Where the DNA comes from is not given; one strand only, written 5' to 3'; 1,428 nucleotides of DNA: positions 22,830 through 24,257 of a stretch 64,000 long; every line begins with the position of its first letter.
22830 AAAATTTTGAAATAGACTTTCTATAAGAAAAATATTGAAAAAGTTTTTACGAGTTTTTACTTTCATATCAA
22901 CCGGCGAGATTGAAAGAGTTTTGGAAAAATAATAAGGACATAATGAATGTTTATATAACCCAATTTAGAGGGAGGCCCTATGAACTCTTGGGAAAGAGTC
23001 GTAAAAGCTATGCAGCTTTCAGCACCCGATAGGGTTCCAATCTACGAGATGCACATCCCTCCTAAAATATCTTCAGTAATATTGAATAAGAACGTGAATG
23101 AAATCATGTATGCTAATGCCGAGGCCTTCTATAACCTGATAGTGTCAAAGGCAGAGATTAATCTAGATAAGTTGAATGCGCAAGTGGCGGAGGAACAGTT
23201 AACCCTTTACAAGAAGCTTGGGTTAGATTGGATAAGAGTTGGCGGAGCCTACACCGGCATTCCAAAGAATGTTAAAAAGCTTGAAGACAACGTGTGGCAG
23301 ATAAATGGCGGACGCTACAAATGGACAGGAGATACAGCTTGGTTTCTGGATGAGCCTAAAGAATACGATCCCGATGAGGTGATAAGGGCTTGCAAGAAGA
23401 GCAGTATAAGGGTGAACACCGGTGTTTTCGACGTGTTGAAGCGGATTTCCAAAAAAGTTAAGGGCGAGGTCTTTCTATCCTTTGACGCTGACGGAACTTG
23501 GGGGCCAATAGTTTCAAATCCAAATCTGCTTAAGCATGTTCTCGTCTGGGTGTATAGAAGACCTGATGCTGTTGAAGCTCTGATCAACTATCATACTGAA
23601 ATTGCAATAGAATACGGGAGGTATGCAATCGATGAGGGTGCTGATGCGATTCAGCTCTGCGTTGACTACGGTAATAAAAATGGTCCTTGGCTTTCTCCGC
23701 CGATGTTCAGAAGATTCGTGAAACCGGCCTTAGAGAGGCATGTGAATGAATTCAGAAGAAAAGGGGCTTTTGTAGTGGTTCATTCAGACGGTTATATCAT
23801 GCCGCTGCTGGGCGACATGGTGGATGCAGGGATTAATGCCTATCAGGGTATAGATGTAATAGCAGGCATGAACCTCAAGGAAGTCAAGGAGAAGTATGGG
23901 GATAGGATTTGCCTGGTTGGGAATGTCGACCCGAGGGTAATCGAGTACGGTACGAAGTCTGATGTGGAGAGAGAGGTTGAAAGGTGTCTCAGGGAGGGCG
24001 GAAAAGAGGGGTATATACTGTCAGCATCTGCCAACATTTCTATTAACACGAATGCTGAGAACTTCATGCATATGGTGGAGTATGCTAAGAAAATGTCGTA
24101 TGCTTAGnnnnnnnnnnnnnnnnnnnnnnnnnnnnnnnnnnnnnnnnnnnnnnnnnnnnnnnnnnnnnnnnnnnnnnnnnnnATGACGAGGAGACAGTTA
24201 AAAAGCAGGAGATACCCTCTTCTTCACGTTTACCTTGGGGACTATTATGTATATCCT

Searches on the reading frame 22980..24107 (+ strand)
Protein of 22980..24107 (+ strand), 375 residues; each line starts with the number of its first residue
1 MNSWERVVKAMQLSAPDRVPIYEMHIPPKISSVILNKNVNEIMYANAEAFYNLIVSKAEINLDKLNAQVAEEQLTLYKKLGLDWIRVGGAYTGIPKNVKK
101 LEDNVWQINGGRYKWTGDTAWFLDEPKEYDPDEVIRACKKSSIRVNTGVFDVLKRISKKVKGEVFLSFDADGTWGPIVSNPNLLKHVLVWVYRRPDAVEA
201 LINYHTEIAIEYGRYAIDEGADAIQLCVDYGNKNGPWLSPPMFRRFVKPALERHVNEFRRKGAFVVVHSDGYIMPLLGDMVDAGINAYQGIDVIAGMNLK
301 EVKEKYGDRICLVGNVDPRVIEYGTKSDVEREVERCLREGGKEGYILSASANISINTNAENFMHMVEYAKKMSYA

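Call 8: search_protein_families(library=pfam, proteins=[window:22980-24107:+])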
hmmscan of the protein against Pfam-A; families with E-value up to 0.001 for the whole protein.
window:22980-24107:+ (375 aa): 1 family
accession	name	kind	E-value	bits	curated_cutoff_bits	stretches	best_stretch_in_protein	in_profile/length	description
PF01208.23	URO-D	-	3.7e-39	135.2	23.9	1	149-371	122-345/346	Uroporphyrinogen decarboxylase (URO-D)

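Call 11: find_encoding_contigs(protein=window:22980-24107:+, flank=10000, max_places=6)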
Protein window:22980-24107:+ (375 aa): 6 contigs read that carry it; 4 places shown.
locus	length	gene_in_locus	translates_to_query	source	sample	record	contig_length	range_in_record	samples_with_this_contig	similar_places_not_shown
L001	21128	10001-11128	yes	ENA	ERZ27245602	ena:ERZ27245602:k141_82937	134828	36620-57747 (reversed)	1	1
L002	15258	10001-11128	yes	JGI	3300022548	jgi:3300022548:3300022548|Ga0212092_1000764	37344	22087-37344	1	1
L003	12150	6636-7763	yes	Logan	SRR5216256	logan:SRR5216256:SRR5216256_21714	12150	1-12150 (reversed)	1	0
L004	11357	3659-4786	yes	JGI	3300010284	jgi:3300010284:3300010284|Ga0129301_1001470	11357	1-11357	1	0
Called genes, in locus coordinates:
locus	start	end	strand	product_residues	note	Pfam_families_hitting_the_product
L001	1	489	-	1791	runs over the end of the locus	PF22666:Glyco_hydro_2_N2, PF00703:Glyco_hydro_2 (weak), PF02687:FtsX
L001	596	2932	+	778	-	-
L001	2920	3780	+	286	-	PF01040:UbiA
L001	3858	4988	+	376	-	PF14486:DUF4432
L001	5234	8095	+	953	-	PF04851:ResIII, PF00270:DEAD, PF00271:Helicase_C, PF19306:WHD_Lhr, PF08494:DEAD_assoc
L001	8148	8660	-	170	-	-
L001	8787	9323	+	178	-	PF01613:Flavin_Reduct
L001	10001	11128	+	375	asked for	PF01208:URO-D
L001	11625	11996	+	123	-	-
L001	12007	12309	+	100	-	-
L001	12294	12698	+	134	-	-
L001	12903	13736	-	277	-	PF01261:AP_endonuc_2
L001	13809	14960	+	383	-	PF14100:DUF6807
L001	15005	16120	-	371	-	PF01208:URO-D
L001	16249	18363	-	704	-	PF05691:Raffinose_syn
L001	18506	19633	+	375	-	PF01208:URO-D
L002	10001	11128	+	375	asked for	PF01208:URO-D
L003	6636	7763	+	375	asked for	PF01208:URO-D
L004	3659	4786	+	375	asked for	PF01208:URO-D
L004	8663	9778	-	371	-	PF01208:URO-D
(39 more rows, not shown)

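Call 13: find_related_loci(query=window:22980-24107:+, collection=genome_contigs, flank=4000)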
Query window:22980-24107:+ (375 aa) in genome_contigs; peptide patterns used: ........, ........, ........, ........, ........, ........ (x = any residue, [..] = any of these).
60 stretches matched a pattern; 13 encode a relative of the query (tblastn E <= 1e-3); 13 distinct loci.
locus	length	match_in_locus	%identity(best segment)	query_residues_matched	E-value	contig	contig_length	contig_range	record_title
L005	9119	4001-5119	93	1-373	0e+0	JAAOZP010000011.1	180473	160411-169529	MAG: Thaumarchaeota archaeon isolate SJ3.Bin56 k141_126838, whole genome shotgun sequence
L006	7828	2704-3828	88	1-375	0e+0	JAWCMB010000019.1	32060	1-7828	MAG: Thermoproteota archaeon isolate JZ-2_201705_bins_26 JZ-2_201705_bins_26_scaffold_19, whole genome shotgun sequence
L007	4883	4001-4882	94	1-294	0e+0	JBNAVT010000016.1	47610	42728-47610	MAG: Thermoproteota archaeon isolate Kamch4342-D-MF-045 bin3.fa-16, whole genome shotgun sequence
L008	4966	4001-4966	83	1-322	0e+0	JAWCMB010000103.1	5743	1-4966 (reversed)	MAG: Thermoproteota archaeon isolate JZ-2_201705_bins_26 JZ-2_201705_bins_26_scaffold_103, whole genome shotgun sequence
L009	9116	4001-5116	62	1-371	8e-165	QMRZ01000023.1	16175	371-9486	MAG: Thermoprotei archaeon isolate B17_G15 B17_Guay15_scaffold_00588, whole genome shotgun sequence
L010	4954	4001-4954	61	1-311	1e-131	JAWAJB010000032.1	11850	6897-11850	MAG: Desulfurococcaceae archaeon isolate SRBZ-1_201808_bins_9 SRBZ-1_201808_bins_9_scaffold_32, whole genome shotgun seq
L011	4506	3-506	93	208-375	2e-105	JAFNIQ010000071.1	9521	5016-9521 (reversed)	MAG: Candidatus Brockarchaeota archaeon isolate GD2_1 GD2_1_scaffold_3549_curated, whole genome shotgun sequence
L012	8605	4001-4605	87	1-150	4e-85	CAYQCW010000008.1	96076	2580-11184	MAG TPA_asm: uncultured Nitrososphaerota archaeon isolate binchicken_co40_87 genome assembly, contig: NODE_264_length_96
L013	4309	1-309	94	273-375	5e-60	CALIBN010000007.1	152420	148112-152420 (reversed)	MAG: uncultured archaeon isolate S1_Bin_MAXBIN__053_sub_1 genome assembly, contig: c_000000836033, whole genome shotgun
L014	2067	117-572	41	224-373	7e-32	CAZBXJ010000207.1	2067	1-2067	MAG TPA_asm: uncultured Thermoplasmatales archaeon isolate binchicken_co6_184 genome assembly, contig: NODE_81158_length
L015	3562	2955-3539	34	184-371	1e-23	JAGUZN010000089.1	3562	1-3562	MAG: Armatimonadota bacterium isolate DeMMO6_22 c_000000002689, whole genome shotgun sequence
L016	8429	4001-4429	35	229-371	7e-22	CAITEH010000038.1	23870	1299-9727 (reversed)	MAG: Candidatus Firestonebacteria bacterium isolate AM-2014_bin-3360 genome assembly, contig: bin-3360:38/86, whole geno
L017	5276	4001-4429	34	229-371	4e-21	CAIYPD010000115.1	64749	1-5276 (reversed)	MAG: Candidatus Firestonebacteria bacterium isolate KR_bin-0439 genome assembly, contig: bin-0439:115/148, whole genome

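Call 19: find_related_loci(query=window:22980-24107:+, collection=metagenome_contigs, flank=2500)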
Query window:22980-24107:+ (375 aa) in metagenome_contigs; peptide patterns used: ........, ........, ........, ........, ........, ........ (x = any residue, [..] = any of these).
127 stretches matched a pattern; 24 encode a relative of the query (tblastn E <= 1e-3); 24 distinct loci.
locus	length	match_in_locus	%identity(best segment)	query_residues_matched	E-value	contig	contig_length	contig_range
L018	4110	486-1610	99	1-375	0e+0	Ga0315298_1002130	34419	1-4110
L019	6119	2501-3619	93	1-373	0e+0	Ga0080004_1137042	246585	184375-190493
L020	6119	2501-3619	92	1-373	0e+0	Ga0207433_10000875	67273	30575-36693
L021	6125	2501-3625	84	1-375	0e+0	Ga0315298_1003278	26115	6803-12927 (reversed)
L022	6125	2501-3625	82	1-375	0e+0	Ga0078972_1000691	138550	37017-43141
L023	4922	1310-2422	72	1-372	0e+0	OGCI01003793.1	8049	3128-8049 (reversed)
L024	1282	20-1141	65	1-371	0e+0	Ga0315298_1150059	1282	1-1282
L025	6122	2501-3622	65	1-371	1e-167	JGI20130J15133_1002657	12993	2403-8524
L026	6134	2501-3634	64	1-371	2e-166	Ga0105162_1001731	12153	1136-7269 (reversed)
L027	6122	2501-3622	63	1-371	2e-165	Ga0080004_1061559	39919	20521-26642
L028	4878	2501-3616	62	1-371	5e-166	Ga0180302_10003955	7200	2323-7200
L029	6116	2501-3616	62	1-371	1e-164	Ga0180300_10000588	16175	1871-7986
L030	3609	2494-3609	64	1-365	9e-168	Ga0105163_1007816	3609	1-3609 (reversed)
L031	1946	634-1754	80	1-371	4e-143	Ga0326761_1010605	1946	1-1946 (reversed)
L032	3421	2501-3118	76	169-374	1e-108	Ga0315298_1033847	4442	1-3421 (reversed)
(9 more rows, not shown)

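Call 57: find_homologous_proteins(query=window:22980-24107:+, max_evalue=1e-100)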
Query window:22980-24107:+ (375 aa): 87 proteins with E <= 1e-100 among 3159 candidates.
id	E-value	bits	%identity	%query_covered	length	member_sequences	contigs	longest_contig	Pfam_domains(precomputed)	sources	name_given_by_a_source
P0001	3.6e-254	861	100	100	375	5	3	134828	PF01208.24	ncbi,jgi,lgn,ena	-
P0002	2.6e-237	805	92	100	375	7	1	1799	PF01208.24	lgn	-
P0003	3.7e-237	805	93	99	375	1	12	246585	PF01208.24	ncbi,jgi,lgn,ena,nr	ncbi:MAG: hypothetical protein HA496_04980 [Thaumarchaeota archaeon]|jgi:uroporphyrinogen decarboxyl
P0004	2.9e-236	802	92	99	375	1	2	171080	PF01208.24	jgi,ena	-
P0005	7.3e-236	800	92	99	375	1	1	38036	PF01208.24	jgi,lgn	jgi:uroporphyrinogen decarboxylase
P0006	3.8e-232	788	89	100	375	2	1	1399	PF01208.24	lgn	-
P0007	1.1e-229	780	89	100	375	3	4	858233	PF01208.24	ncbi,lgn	ncbi:MAG: uroporphyrinogen decarboxylase family protein [Thermoproteota archaeon]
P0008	7.1e-226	767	87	100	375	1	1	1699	PF01208.24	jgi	jgi:uroporphyrinogen decarboxylase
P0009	3.1e-221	752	84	100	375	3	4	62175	PF01208.24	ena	-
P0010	3.0e-220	749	85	100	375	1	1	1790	PF01208.24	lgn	-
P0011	5.3e-218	741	83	100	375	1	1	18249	PF01208.24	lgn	-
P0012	1.4e-217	740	82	100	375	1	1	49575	PF01208.24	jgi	-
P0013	2.7e-217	739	82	100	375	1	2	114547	PF01208.24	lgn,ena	-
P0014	7.1e-217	738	82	100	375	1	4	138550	PF01208.24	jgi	jgi:uroporphyrinogen decarboxylase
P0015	7.1e-205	698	79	99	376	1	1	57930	PF01208.24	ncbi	ncbi:MAG: uroporphyrinogen decarboxylase family protein [Thermoproteota archaeon]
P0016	5.4e-204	695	78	99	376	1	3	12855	PF01208.24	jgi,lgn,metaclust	jgi:hypothetical protein|metaclust:\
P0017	1.6e-203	694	78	99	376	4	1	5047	PF01208.24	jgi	jgi:uroporphyrinogen-III decarboxylase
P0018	1.8e-203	694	78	99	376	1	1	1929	PF01208.24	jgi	-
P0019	2.5e-203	693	78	99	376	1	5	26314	PF01208.24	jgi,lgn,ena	jgi:hypothetical protein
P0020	3.1e-203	693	78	99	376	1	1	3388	PF01208.24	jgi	-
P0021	2.0e-202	690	77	99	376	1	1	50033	PF01208.24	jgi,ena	-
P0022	1.4e-201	687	77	99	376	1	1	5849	PF01208.24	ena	-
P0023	2.1e-201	687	77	99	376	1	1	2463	PF01208.24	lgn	-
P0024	1.2e-200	684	77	99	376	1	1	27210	PF01208.24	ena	-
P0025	6.1e-198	675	76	99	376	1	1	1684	PF01208.24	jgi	jgi:hypothetical protein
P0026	2.6e-197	673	78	96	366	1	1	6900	PF01208.24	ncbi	ncbi:MAG: uroporphyrinogen decarboxylase family protein [Thermoproteota archaeon]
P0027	6.9e-190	649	94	78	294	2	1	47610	PF01208.24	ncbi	ncbi:MAG: uroporphyrinogen decarboxylase family protein, partial [Thermoproteota archaeon]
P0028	1.1e-186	638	71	99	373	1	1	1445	PF01208.24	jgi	jgi:hypothetical protein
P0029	1.7e-186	638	83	86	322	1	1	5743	PF01208.24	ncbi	ncbi:MAG: uroporphyrinogen decarboxylase family protein, partial [Thermoproteota archaeon]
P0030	3.6e-186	637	72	99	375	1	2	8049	PF01208.24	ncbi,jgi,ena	-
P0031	5.1e-179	613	70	99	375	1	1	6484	PF01208.24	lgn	-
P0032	7.7e-178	609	68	99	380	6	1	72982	PF01208.24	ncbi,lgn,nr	ncbi:MAG: hypothetical protein FGF51_00425 [Candidatus Brockarchaeota archaeon]|nr:hypothetical prot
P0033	7.4e-176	603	66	99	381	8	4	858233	PF01208.24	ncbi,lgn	ncbi:MAG: uroporphyrinogen decarboxylase family protein [Thermoproteota archaeon]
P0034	2.5e-174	598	68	99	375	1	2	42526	PF01208.24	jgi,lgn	-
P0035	3.6e-173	594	73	89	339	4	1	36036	PF01208.24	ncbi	ncbi:MAG: uroporphyrinogen decarboxylase family protein, partial [Candidatus Micrarchaeia archaeon]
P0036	1.6e-171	589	66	99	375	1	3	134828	PF01208.24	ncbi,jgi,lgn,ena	-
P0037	2.1e-171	588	67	99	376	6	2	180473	PF01208.24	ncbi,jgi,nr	ncbi:MAG: hypothetical protein HA496_05020 [Thaumarchaeota archaeon]|jgi:hypothetical protein|nr:hyp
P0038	5.6e-168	577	67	99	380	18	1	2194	PF01208.24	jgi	-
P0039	5.2e-165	567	64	99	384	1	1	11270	PF01208.24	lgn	-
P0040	8.2e-165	566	65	99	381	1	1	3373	PF01208.24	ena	-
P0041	2.1e-164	565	64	99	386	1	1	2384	PF01208.24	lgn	-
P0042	1.0e-163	563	65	99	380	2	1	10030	PF01208.24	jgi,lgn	jgi:hypothetical protein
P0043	1.7e-163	562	64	99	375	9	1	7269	PF01208.24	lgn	-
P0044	4.6e-163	561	65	99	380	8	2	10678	PF01208.24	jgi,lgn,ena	-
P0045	4.8e-162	557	65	99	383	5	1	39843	PF01208.24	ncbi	ncbi:MAG: uroporphyrinogen decarboxylase family protein [Thermofilum sp.]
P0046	1.1e-161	556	64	99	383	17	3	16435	PF01208.24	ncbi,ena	ncbi:MAG: uroporphyrinogen decarboxylase family protein [Thermofilaceae archaeon]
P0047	3.0e-161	555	64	99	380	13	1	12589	PF01208.24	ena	-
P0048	4.4e-161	554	62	99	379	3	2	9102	PF01208.24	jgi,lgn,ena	-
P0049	8.9e-161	553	62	99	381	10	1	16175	PF01208.24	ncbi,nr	ncbi:MAG: hypothetical protein DRJ96_02575 [Thermoprotei archaeon]|nr:MAG: hypothetical protein DRJ9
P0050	3.3e-160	551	64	99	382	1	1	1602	PF01208.24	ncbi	-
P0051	3.6e-160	551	64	96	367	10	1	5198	PF01208.24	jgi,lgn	jgi:hypothetical protein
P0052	6.4e-160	550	64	99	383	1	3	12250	PF01208.24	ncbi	ncbi:MAG: uroporphyrinogen decarboxylase family protein [Thermofilaceae archaeon]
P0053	7.4e-160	550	63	99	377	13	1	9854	PF01208.24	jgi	-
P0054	1.2e-159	549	63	96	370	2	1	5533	PF01208.24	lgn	-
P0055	3.9e-159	548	61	99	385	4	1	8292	PF01208.24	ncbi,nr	ncbi:hypothetical protein KEJ17_03480 [Candidatus Bathyarchaeota archaeon]|nr:hypothetical protein [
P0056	3.9e-158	544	63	99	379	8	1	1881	PF01208.24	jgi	-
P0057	6.2e-158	544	64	95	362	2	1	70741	PF01208.24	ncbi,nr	ncbi:hypothetical protein KEJ25_00175, partial [Candidatus Bathyarchaeota archaeon]|nr:hypothetical 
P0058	1.4e-157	543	61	99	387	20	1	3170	PF01208.24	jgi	-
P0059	9.4e-155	533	64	96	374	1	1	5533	PF01208.24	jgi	jgi:hypothetical protein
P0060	3.5e-153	528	60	98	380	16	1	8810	PF01208.24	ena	-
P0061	8.2e-153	527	61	99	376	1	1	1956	PF01208.24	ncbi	ncbi:MAG: uroporphyrinogen decarboxylase family protein [Thermoproteota archaeon]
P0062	1.1e-152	526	61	99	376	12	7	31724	PF01208.24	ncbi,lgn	ncbi:MAG: uroporphyrinogen decarboxylase family protein [Thermoproteota archaeon]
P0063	3.2e-149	515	65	88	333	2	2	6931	PF01208.24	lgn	-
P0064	1.4e-148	513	59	99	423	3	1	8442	PF01208.24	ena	-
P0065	2.5e-148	512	61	96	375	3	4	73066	PF01208.24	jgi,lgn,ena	-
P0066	2.5e-138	479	64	86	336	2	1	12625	PF01208.24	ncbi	ncbi:MAG: uroporphyrinogen decarboxylase family protein [Thermofilaceae archaeon]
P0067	5.0e-138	478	65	82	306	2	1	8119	PF01208.24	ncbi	ncbi:MAG: uroporphyrinogen decarboxylase family protein, partial [Thermoproteota archaeon]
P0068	4.0e-135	469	56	99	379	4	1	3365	PF01208.24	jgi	-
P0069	1.5e-127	444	55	99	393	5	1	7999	PF01208.24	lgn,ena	-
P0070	1.7e-127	444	54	99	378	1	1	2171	PF01208.24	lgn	-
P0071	3.2e-126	439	56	97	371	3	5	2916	PF01208.24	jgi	-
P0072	5.1e-125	435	53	99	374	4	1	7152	PF01208.24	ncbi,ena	-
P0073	2.2e-122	427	52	99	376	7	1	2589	PF01208.24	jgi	-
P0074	1.4e-119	418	50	99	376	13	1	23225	PF01208.24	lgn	-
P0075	4.9e-119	416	52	97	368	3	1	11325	PF01208.24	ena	-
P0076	1.9e-118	414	51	99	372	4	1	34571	PF01208.24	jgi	-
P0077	2.8e-118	413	49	99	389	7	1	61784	PF01208.24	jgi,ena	-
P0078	4.9e-118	413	50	99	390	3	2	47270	PF01208.24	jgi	-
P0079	1.4e-116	408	51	99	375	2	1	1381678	PF01208.24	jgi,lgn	-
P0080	8.4e-116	405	50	99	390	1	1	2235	PF01208.24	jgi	jgi:hypothetical protein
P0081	1.9e-115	404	50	99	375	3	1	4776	PF01208.24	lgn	-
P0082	1.2e-114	401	49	99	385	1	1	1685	PF01208.24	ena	-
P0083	1.1e-113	398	66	67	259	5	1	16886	PF01208.24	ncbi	ncbi:MAG: uroporphyrinogen decarboxylase family protein, partial [Candidatus Bathyarchaeia archaeon]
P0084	5.4e-113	396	51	94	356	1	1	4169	PF01208.24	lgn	-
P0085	6.9e-111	389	77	57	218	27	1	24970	PF01208.24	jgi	jgi:uroporphyrinogen decarboxylase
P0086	8.2e-111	389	49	100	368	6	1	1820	PF01208.24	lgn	-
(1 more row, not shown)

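Call 58: find_encoding_contigs(protein=P0007, flank=3000, max_places=2)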
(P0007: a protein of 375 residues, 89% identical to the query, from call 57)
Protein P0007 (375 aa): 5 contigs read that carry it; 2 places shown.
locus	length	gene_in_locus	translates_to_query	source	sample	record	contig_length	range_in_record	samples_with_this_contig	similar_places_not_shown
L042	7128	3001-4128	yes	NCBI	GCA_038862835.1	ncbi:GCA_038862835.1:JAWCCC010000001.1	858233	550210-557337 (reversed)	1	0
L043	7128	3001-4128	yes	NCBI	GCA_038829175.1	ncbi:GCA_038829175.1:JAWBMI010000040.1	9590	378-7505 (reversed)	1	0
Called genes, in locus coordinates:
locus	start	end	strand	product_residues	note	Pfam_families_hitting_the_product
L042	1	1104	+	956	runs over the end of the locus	PF04851:ResIII (weak), PF00270:DEAD, PF00271:Helicase_C, PF19306:WHD_Lhr, PF08494:DEAD_assoc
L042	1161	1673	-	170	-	-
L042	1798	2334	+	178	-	PF01613:Flavin_Reduct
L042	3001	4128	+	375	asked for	PF01208:URO-D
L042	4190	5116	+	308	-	PF00251:Glyco_hydro_32N (faint), PF24793:GINT1_N (weak), PF22847:Glyco_hydro_43_rel (faint), PF04041:Glyco_hydro_130 (faint), PF04616:Glyco_hydro_43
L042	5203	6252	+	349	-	PF01408:GFO_IDH_MocA, PF22725:GFO_IDH_MocA_C3 (weak), PF02894:GFO_IDH_MocA_C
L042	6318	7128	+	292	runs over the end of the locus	PF01261:AP_endonuc_2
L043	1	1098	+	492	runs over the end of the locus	PF08494:DEAD_assoc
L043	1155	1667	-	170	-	-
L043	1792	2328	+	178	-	PF01613:Flavin_Reduct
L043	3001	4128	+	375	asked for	PF01208:URO-D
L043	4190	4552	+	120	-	-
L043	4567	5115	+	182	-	PF24793:GINT1_N (weak)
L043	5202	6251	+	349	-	PF01408:GFO_IDH_MocA, PF22725:GFO_IDH_MocA_C3 (weak), PF02894:GFO_IDH_MocA_C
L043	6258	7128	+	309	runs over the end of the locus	PF01261:AP_endonuc_2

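Call 59: find_encoding_contigs(protein=P0009, flank=3000, max_places=2)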
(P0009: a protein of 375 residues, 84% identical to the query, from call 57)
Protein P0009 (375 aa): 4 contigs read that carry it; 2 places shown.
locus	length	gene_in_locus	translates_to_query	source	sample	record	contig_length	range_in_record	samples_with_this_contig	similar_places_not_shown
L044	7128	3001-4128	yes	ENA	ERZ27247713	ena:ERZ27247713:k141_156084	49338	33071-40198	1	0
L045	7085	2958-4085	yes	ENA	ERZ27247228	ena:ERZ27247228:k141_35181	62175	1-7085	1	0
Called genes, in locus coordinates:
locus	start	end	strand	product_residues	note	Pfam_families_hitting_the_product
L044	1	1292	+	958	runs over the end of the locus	PF04851:ResIII, PF00270:DEAD, PF00271:Helicase_C, PF19306:WHD_Lhr, PF08494:DEAD_assoc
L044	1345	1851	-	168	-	-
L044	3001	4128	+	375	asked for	PF01208:URO-D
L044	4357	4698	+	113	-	-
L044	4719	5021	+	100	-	-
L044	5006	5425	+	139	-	-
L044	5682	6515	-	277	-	PF01261:AP_endonuc_2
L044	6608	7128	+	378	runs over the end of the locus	PF14100:DUF6807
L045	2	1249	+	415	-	?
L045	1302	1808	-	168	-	-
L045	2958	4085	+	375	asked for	PF01208:URO-D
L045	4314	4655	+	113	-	-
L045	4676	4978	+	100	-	-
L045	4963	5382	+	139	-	-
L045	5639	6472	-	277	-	PF01261:AP_endonuc_2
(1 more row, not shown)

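Call 60: find_encoding_contigs(protein=P0011, flank=3000, max_places=1)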
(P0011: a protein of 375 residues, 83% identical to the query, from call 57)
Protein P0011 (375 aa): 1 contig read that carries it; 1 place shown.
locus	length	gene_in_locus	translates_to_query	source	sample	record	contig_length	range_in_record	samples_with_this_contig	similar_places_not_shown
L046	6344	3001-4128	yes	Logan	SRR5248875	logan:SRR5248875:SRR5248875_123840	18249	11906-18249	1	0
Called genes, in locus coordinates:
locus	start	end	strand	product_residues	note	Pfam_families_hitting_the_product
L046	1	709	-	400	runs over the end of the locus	PF00528:BPD_transp_1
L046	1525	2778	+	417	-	PF00324:AA_permease, PF03845:Spore_permease, PF13520:AA_permease_2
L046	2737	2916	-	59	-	-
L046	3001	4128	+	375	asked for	PF01208:URO-D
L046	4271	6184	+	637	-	PF01055:Glyco_hydro_31_2nd, PF21365:Glyco_hydro_31_3rd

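Call 61: find_encoding_contigs(protein=P0012, flank=3000, max_places=1)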
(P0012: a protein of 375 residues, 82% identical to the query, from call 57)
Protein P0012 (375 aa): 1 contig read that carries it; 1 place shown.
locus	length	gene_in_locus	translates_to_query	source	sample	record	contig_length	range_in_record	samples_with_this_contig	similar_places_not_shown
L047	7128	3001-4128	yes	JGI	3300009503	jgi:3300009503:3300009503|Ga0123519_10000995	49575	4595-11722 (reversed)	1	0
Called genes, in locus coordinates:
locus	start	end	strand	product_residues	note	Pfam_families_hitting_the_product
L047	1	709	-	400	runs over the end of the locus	PF00528:BPD_transp_1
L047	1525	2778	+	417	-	PF00324:AA_permease, PF03845:Spore_permease, PF13520:AA_permease_2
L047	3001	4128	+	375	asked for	PF01208:URO-D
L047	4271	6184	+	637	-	PF01055:Glyco_hydro_31_2nd, PF21365:Glyco_hydro_31_3rd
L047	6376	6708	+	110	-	-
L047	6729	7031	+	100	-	-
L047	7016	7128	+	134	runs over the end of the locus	-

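Call 62: find_encoding_contigs(protein=P0013, flank=3000, max_places=1)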
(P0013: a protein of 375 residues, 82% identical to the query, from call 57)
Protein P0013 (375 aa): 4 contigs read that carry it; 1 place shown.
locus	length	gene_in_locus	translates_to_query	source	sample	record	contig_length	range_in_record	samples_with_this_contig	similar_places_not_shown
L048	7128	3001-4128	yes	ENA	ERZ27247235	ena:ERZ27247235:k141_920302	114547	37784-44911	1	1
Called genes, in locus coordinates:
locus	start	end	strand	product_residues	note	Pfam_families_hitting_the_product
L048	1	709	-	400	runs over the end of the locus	PF00528:BPD_transp_1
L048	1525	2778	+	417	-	PF00324:AA_permease, PF03845:Spore_permease, PF13520:AA_permease_2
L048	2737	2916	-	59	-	-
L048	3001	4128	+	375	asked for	PF01208:URO-D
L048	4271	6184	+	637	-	PF01055:Glyco_hydro_31_2nd, PF21365:Glyco_hydro_31_3rd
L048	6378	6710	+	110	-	-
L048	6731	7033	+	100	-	-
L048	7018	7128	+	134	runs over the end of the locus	-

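Call 63: find_encoding_contigs(protein=P0015, flank=3000, max_places=1)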
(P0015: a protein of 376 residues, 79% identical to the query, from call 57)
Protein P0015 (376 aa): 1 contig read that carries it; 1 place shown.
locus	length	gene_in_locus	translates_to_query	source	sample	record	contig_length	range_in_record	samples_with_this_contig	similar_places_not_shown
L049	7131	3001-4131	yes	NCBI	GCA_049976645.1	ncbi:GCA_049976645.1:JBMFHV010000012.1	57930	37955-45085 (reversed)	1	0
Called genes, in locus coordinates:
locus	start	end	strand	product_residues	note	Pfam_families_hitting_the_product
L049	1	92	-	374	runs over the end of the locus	-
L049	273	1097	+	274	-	PF01569:PAP2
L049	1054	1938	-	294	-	PF00092:VWA, PF13519:VWA_2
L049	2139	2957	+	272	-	PF04015:DUF362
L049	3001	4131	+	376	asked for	PF01208:URO-D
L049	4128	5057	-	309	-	PF00291:PALP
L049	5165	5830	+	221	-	PF06283:ThuA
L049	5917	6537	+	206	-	PF12822:ECF_trnsprt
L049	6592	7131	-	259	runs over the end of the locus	PF02585:PIG-L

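Call 79: search_protein_families(library=ncbifam, proteins=[window:22980-24107:+], max_evalue=0.1)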
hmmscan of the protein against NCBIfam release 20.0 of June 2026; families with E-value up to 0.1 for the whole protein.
window:22980-24107:+ (375 aa): 5 families
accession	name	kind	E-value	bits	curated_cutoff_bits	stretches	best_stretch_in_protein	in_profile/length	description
NF004889.0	PRK06252.1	subfamily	3.4e-30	105.2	244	1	149-373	124-337/340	methylcobalamin:coenzyme M methyltransferase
NF040654.1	MtaA_Meth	equivalog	1.1e-21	77.1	400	1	149-367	122-330/337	methylcobamide:CoM methyltransferase MtaA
TIGR01463.1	mtaA_cmuA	subfamily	1.7e-21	76.8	235.4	1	184-374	157-340/340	MtaA/CmuA family methyltransferase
TIGR01464.1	hemE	equivalog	3e-17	62.7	302.95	1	185-370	158-337/338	uroporphyrinogen decarboxylase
NF041608.1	methylcob_mtaseMtbA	equivalog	2.4e-12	46.6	600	1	196-374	169-339/339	methylcobamide:CoM methyltransferase MtbA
